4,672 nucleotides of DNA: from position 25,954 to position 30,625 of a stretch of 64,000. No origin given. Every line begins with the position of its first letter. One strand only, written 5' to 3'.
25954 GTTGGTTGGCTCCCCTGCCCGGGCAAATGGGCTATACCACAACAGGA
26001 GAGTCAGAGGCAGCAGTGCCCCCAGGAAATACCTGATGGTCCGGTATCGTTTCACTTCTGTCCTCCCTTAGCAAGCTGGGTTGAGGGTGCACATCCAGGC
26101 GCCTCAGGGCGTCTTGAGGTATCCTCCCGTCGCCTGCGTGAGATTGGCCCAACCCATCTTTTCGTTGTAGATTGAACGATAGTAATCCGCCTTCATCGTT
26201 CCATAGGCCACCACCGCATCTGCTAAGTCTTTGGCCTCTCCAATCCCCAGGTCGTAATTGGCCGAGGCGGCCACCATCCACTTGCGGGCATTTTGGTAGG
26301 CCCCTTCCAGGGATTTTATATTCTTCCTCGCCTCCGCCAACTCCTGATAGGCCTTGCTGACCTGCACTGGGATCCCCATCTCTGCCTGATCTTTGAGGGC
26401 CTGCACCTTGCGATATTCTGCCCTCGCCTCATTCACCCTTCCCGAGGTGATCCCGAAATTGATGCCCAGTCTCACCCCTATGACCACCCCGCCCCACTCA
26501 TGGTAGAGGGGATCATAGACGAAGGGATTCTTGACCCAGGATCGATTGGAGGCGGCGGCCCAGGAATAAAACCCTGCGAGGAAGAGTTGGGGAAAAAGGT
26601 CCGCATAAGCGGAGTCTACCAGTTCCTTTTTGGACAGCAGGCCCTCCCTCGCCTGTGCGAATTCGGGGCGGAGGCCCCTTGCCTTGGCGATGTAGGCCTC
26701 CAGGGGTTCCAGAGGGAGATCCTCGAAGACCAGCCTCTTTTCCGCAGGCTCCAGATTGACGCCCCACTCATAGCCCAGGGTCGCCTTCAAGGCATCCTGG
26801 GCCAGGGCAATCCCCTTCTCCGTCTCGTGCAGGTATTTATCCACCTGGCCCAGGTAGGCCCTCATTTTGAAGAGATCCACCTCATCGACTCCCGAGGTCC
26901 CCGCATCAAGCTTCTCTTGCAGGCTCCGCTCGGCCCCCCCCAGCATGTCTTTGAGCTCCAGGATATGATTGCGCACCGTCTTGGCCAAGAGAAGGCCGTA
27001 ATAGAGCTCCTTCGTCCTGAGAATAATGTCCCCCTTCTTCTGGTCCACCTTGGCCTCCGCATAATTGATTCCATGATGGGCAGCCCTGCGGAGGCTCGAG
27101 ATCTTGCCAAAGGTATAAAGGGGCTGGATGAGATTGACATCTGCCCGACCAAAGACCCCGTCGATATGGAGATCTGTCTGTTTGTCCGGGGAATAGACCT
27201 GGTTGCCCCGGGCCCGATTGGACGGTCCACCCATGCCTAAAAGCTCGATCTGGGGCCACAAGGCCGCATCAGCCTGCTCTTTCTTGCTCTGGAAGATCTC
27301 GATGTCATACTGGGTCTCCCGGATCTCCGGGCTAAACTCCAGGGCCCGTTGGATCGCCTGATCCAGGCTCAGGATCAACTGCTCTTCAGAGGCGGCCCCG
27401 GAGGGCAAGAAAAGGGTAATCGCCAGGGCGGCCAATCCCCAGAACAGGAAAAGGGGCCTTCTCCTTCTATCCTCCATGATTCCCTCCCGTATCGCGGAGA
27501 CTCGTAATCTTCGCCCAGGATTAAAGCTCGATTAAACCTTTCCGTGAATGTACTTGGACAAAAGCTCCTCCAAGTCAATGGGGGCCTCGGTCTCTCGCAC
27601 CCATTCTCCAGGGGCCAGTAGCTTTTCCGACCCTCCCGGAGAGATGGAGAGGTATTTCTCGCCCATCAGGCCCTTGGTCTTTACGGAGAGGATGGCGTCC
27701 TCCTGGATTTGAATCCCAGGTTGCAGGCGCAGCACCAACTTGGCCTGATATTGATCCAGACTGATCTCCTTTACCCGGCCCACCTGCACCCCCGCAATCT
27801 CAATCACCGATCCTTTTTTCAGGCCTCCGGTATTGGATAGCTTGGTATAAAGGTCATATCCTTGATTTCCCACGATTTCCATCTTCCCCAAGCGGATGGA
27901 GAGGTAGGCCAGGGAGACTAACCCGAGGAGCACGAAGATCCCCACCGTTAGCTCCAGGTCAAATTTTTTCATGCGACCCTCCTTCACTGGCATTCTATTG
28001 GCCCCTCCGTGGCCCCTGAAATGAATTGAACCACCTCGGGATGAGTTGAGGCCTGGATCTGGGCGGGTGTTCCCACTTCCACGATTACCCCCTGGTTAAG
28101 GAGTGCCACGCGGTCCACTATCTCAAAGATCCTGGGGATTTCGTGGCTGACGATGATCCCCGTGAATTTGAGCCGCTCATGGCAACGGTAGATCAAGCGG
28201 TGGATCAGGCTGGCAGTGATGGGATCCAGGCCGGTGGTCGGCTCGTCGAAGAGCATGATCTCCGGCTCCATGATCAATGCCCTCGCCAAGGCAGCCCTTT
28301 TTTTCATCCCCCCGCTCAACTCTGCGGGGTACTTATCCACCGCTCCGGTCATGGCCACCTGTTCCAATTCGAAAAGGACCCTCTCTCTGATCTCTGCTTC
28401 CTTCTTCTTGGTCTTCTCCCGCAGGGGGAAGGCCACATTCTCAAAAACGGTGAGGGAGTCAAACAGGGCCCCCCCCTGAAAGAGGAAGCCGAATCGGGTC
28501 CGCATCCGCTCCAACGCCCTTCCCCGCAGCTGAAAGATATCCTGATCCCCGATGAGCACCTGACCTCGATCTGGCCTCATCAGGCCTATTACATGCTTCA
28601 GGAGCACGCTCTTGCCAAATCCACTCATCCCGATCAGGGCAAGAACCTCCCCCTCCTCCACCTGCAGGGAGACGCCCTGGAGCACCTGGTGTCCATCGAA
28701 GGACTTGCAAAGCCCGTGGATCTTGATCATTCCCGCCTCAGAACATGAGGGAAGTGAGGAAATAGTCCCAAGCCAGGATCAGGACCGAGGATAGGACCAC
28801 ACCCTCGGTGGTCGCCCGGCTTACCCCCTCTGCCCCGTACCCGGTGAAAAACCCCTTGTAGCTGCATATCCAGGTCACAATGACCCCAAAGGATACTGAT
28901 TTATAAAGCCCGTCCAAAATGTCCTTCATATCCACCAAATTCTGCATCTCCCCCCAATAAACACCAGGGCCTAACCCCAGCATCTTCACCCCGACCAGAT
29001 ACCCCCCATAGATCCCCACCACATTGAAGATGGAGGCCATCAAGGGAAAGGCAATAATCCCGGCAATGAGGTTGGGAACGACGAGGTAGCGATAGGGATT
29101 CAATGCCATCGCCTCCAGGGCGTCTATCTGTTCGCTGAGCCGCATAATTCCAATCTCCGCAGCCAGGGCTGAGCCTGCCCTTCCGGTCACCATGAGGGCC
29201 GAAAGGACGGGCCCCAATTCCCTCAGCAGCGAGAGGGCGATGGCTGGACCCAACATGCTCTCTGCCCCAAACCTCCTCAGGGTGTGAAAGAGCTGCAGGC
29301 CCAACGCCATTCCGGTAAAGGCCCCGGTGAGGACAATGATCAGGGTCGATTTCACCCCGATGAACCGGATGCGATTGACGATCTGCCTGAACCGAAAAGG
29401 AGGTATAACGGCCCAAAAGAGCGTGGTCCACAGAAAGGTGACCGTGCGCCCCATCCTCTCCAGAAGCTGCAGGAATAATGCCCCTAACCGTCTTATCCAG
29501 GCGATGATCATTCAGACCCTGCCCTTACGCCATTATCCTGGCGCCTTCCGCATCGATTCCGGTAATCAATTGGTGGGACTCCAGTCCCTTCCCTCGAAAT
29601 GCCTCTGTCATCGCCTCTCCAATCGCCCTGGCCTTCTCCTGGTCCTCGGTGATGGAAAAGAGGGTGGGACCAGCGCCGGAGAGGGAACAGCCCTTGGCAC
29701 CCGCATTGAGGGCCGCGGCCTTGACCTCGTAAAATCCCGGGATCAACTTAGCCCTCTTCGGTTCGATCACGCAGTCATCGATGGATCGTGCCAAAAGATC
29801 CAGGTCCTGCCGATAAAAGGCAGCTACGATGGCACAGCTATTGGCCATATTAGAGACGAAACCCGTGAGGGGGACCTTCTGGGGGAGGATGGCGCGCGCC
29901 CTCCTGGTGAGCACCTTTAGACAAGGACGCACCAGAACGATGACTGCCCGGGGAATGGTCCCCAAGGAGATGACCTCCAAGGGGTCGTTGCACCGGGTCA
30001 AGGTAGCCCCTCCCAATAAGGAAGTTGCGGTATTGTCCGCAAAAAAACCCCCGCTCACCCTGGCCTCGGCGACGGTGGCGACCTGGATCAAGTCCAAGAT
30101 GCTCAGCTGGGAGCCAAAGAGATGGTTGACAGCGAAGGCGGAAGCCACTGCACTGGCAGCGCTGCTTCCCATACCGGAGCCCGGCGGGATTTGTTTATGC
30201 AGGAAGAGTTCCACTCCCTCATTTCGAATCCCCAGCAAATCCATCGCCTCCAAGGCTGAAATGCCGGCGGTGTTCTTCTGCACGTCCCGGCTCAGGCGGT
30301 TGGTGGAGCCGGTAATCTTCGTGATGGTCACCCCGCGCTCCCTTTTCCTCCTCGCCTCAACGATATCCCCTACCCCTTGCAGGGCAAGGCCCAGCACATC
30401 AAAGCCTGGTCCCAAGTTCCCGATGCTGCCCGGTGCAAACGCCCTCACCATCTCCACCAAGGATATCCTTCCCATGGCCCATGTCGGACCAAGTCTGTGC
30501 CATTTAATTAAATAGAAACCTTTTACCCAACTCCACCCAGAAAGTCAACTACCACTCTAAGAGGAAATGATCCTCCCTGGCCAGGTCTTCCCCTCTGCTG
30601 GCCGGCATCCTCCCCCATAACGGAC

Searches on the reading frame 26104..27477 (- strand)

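Call 57: search_protein_families(library=pfam, proteins=[window:26104-27477:-], max_evalue=0.00001)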
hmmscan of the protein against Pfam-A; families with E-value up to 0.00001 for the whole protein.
window:26104-27477:- (457 aa): 1 family
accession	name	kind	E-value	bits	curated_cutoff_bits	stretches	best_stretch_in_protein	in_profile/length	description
PF02321.23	OEP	-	9.9e-37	127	22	2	261-451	3-187/187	Outer membrane efflux protein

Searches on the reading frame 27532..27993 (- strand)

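Call 58: search_protein_families(library=pfam, proteins=[window:27532-27993:-], max_evalue=0.00001)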
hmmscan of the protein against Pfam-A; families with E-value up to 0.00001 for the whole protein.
window:27532-27993:- (153 aa): 1 family
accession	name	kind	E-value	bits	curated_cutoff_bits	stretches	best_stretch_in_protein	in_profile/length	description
PF02470.25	MlaD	-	1.9e-18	66.9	25.1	1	44-120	1-81/81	MlaD protein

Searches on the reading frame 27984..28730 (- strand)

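Call 58: search_protein_families(library=pfam, proteins=[window:27984-28730:-], max_evalue=0.00001)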
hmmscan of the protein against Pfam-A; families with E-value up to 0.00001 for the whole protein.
window:27984-28730:- (248 aa): 2 families
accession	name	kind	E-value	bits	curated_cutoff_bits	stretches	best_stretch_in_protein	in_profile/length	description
PF00005.33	ABC_tran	-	4.1e-33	115.3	25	1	17-166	1-137/137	ABC transporter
PF13304.12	AAA_21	-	4.8e-07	30.6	27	1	121-196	221-298/304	AAA domain, putative AbiEii toxin, Type IV TA system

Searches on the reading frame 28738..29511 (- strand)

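Call 58: search_protein_families(library=pfam, proteins=[window:28738-29511:-], max_evalue=0.00001)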
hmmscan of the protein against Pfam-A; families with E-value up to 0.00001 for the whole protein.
window:28738-29511:- (257 aa): 1 family
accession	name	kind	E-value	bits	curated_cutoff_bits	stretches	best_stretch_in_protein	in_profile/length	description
PF02405.21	MlaE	-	3e-78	262.7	22.5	1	45-254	2-211/212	Permease MlaE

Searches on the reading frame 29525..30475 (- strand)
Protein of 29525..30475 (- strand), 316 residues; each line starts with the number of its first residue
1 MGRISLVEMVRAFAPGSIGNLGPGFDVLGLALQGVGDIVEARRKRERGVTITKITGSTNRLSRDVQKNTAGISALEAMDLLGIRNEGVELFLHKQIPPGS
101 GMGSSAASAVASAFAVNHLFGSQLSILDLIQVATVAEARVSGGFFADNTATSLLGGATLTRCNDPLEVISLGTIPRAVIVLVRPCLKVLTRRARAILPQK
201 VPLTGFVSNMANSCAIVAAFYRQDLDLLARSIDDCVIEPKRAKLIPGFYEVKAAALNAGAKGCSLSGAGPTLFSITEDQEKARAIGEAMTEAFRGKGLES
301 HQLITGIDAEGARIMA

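Call 58: search_protein_families(library=pfam, proteins=[window:29525-30475:-], max_evalue=0.00001)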
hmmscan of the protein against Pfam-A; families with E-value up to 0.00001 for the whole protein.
window:29525-30475:- (316 aa): 2 families
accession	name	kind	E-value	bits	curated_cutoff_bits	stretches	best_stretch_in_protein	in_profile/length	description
PF00288.32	GHMP_kinases_N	-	5.1e-16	59.1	22.3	1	77-156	9-87/87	GHMP kinases N terminal domain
PF08544.19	GHMP_kinases_C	-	3.5e-14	53.4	21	1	217-294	2-84/85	GHMP kinases C terminal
